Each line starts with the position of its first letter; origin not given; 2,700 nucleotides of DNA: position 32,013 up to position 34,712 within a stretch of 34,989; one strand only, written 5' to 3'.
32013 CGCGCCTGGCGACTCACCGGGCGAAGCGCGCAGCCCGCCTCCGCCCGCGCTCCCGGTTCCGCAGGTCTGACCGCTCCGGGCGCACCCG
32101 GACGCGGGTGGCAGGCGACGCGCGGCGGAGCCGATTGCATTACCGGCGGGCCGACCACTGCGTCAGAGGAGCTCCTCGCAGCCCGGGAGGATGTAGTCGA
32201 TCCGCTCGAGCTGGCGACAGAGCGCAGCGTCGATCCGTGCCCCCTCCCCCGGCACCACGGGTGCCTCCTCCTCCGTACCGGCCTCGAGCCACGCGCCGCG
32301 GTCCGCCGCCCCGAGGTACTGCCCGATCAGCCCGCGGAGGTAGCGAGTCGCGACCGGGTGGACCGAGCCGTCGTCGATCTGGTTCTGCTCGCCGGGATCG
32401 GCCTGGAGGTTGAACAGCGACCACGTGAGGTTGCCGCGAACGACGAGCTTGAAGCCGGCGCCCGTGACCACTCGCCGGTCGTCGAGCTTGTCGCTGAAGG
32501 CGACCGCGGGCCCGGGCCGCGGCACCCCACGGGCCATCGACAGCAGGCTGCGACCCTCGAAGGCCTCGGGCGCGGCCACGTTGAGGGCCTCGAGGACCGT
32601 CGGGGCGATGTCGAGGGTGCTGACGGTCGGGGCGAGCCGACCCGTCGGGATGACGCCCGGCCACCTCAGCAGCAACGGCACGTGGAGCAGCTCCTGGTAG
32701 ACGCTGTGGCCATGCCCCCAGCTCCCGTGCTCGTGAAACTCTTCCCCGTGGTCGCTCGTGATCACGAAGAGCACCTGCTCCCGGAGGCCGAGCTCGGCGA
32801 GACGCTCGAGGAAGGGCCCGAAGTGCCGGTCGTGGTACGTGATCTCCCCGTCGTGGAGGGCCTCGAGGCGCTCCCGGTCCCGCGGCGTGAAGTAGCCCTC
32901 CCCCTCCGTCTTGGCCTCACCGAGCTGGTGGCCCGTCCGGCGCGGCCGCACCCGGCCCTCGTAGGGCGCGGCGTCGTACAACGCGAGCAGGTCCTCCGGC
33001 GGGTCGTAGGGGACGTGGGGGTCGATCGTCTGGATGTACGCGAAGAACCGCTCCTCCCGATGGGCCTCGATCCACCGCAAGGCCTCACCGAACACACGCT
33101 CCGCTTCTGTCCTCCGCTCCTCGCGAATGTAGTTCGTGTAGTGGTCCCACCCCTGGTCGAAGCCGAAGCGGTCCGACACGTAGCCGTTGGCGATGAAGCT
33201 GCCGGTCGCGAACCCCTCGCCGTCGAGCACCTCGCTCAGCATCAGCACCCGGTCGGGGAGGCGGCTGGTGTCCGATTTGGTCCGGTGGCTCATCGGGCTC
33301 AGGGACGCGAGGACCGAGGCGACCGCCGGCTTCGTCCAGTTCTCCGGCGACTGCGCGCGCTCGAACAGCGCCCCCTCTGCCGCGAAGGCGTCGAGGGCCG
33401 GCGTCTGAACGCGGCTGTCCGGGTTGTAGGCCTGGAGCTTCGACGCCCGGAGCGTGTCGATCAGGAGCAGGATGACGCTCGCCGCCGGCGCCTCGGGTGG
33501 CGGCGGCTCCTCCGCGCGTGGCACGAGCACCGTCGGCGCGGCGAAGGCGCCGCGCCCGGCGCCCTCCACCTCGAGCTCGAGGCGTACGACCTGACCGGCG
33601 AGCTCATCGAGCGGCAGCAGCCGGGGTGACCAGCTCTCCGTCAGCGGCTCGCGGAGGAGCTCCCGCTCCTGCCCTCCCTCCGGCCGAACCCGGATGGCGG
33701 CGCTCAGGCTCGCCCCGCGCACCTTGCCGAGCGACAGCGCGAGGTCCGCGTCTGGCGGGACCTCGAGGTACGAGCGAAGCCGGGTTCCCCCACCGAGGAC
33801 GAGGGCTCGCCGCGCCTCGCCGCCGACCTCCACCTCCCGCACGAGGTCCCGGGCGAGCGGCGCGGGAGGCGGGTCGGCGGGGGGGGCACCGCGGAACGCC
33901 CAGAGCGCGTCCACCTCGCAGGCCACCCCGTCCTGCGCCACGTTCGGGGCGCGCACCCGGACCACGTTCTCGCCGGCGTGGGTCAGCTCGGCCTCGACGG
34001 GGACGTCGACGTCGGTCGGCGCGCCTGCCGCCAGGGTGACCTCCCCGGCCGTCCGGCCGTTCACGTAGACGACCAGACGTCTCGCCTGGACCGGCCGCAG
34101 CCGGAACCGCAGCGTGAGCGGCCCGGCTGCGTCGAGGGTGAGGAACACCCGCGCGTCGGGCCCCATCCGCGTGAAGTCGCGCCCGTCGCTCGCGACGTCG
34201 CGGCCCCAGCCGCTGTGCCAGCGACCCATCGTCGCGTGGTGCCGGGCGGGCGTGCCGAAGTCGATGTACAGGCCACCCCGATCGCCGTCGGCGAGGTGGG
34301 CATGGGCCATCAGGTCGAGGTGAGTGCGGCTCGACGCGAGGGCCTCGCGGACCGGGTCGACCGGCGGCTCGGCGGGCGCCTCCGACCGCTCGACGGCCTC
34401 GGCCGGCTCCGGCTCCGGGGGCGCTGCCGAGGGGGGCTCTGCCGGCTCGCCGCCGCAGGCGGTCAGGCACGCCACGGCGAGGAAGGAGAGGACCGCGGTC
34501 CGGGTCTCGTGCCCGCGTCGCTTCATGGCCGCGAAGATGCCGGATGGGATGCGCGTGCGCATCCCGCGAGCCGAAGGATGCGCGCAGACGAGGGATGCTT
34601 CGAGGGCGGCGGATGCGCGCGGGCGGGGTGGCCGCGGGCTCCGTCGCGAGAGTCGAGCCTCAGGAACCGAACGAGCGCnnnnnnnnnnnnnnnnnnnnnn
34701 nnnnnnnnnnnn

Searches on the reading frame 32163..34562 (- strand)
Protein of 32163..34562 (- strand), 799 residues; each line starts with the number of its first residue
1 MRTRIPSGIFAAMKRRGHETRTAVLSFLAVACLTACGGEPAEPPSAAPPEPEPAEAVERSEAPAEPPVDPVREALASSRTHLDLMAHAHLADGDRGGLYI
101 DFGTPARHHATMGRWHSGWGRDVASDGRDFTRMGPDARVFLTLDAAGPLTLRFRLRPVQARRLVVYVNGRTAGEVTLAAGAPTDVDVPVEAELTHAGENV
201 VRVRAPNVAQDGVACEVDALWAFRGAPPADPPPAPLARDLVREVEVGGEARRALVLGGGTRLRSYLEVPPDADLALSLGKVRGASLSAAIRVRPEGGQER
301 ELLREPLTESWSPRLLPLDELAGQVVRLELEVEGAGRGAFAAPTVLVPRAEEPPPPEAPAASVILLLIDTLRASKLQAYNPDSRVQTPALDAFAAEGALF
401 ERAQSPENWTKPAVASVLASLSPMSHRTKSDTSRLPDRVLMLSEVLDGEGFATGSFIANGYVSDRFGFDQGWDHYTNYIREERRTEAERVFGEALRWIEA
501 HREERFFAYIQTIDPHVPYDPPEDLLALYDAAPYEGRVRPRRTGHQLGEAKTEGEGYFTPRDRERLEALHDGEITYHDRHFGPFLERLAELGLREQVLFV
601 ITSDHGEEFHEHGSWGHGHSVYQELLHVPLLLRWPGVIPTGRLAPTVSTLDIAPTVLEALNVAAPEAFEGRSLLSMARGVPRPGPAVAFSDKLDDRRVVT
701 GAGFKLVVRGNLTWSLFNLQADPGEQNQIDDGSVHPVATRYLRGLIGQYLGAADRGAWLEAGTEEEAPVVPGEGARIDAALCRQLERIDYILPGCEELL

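Call 61: find_encoding_contigs(protein=window:32163-34562:-, flank=10000, max_places=4)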
Protein window:32163-34562:- (799 aa): no gene with exactly this product is on record in the collection.

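Call 86: find_encoding_contigs(protein=window:32163-34526:-, flank=10000, max_places=4)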
Protein window:32163-34526:- (787 aa): no gene with exactly this product is on record in the collection.
